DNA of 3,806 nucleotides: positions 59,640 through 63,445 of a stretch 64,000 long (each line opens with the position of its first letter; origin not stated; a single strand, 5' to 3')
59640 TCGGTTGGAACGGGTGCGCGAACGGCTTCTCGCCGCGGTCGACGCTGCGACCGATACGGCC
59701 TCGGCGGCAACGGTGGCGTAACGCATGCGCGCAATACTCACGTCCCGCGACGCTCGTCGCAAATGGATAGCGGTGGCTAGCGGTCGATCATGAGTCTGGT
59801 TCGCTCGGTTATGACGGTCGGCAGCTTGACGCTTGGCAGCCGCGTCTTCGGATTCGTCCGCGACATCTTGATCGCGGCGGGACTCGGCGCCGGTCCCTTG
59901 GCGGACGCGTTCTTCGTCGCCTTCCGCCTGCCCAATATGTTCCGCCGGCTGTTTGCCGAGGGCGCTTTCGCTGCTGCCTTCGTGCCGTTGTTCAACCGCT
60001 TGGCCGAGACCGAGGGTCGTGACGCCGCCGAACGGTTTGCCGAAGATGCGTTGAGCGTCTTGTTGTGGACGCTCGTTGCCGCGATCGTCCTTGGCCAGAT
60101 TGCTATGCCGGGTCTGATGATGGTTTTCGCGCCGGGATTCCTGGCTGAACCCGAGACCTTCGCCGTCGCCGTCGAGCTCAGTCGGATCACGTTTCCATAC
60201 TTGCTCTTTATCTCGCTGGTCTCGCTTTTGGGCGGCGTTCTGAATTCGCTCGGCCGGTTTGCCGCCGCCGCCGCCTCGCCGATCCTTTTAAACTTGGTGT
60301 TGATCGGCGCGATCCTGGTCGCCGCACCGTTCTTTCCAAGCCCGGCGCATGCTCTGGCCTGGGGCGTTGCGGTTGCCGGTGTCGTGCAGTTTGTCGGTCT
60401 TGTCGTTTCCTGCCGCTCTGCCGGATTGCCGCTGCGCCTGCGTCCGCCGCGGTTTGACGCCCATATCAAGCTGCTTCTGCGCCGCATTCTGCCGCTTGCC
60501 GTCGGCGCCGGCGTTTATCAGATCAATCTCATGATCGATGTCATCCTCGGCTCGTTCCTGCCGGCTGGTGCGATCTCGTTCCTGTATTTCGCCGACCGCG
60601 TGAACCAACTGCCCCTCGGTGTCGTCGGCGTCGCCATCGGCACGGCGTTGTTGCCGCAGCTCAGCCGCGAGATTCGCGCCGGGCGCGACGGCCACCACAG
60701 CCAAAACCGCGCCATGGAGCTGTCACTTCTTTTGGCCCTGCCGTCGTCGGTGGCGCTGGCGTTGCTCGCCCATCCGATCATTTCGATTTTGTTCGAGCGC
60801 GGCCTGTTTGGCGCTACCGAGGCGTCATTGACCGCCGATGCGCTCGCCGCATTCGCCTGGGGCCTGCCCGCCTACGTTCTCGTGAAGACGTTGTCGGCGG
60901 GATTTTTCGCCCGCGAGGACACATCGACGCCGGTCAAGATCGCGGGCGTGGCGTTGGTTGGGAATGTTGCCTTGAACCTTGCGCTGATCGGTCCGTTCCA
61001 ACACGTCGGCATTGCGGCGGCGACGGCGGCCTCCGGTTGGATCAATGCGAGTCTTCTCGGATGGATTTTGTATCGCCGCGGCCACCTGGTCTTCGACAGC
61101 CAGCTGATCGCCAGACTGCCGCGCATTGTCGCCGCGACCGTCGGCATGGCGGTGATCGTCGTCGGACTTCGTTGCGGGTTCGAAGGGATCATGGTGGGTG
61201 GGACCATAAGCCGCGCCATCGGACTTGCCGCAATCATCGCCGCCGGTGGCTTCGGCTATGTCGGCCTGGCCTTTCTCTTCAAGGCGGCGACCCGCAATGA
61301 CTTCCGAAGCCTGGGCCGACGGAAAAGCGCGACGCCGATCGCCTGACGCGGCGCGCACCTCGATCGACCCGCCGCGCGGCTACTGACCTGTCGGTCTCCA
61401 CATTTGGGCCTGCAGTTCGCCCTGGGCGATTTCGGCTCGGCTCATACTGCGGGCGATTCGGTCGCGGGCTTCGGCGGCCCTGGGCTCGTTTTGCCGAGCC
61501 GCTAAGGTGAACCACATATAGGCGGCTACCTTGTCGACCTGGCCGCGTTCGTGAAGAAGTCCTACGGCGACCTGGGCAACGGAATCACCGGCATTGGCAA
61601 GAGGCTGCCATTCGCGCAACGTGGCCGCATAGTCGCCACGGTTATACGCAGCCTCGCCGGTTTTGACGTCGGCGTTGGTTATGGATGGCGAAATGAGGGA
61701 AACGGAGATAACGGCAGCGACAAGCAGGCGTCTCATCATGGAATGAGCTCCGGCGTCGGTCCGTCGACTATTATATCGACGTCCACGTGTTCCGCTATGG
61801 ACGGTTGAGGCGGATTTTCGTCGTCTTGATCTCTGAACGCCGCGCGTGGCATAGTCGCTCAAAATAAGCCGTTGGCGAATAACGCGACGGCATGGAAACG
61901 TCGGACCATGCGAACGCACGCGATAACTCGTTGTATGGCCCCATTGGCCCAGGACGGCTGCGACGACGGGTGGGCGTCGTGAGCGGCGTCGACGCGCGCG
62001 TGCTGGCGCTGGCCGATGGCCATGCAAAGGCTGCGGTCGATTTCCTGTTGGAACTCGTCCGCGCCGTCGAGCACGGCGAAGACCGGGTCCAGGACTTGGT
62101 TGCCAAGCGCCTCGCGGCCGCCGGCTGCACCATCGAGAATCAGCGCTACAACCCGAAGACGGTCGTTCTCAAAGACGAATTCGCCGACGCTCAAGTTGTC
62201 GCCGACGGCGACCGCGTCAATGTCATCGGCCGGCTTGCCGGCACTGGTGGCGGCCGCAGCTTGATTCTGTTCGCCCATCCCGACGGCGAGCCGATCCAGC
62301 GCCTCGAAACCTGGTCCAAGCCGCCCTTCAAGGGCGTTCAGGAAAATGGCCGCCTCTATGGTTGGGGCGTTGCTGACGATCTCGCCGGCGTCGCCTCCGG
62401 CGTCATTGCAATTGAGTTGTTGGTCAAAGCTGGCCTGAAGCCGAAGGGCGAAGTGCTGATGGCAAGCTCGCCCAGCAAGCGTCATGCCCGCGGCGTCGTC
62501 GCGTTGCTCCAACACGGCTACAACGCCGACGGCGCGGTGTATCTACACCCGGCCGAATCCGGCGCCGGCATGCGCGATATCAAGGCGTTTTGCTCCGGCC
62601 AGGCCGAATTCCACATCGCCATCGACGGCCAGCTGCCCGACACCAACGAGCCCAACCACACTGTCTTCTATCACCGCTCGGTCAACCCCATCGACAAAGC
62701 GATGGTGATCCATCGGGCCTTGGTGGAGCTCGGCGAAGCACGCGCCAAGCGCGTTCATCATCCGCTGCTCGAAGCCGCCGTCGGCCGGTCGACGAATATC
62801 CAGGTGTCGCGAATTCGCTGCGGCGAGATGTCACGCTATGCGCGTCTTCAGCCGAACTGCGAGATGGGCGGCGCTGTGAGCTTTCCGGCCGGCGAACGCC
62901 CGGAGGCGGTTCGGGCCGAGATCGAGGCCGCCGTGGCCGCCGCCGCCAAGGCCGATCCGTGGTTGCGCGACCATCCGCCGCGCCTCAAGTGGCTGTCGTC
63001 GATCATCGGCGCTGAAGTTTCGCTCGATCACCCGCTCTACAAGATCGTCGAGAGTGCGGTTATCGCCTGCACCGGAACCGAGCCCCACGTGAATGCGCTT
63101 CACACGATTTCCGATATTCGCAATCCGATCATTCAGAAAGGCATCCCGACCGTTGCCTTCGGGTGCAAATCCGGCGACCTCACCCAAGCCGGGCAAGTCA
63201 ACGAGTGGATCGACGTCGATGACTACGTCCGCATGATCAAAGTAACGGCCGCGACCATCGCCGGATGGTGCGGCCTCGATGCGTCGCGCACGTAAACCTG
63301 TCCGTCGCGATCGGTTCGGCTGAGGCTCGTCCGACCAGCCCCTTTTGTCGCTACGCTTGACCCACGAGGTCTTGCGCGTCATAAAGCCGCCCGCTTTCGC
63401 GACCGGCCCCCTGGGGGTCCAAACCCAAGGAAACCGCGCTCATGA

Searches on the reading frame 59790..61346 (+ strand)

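Call 13: search_protein_families(library=pfam, proteins=[window:59790-61346:+])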
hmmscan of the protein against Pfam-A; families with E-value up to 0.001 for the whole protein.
window:59790-61346:+ (518 aa): 3 families
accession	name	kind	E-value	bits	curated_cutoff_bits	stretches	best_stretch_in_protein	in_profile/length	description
PF03023.19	MurJ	-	4.4e-119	398.5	27.4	1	28-463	1-435/451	Lipid II flippase MurJ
PF01554.23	MatE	-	3.3e-08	33.8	24.9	1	241-396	7-159/161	MatE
PF13440.11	Polysacc_synt_3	-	9.1e-06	25.6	23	1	142-335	96-284/293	Polysaccharide biosynthesis protein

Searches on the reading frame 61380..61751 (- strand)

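Call 74: search_protein_families(library=pfam, proteins=[window:61380-61751:-], max_evalue=0.01)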
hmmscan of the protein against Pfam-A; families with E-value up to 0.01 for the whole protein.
window:61380-61751:- (123 aa): 1 family
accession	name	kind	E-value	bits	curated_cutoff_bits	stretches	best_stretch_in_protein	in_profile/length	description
PF08238.18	Sel1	-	0.00046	21.1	30.7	1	58-88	2-35/36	Sel1 repeat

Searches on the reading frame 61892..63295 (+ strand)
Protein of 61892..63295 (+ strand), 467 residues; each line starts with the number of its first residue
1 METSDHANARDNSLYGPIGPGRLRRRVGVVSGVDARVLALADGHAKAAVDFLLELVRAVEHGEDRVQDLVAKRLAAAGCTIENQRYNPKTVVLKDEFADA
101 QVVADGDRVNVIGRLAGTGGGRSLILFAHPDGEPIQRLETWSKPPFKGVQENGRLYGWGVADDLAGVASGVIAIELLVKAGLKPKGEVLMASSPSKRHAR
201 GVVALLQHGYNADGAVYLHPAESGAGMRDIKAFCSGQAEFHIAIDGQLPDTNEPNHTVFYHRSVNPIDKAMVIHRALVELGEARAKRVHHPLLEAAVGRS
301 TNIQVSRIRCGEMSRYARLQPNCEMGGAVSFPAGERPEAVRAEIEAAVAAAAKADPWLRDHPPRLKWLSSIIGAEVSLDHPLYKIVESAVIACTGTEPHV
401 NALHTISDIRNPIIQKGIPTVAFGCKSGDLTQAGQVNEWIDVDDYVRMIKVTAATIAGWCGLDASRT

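Call 13: search_protein_families(library=pfam, proteins=[window:61892-63295:+])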
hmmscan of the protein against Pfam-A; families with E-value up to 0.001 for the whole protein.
window:61892-63295:+ (467 aa): 1 family
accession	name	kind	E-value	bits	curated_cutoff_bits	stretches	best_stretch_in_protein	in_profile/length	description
PF01546.33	Peptidase_M20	-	2.5e-18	67.2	24.6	1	127-456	3-204/206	Peptidase family M20/M25/M40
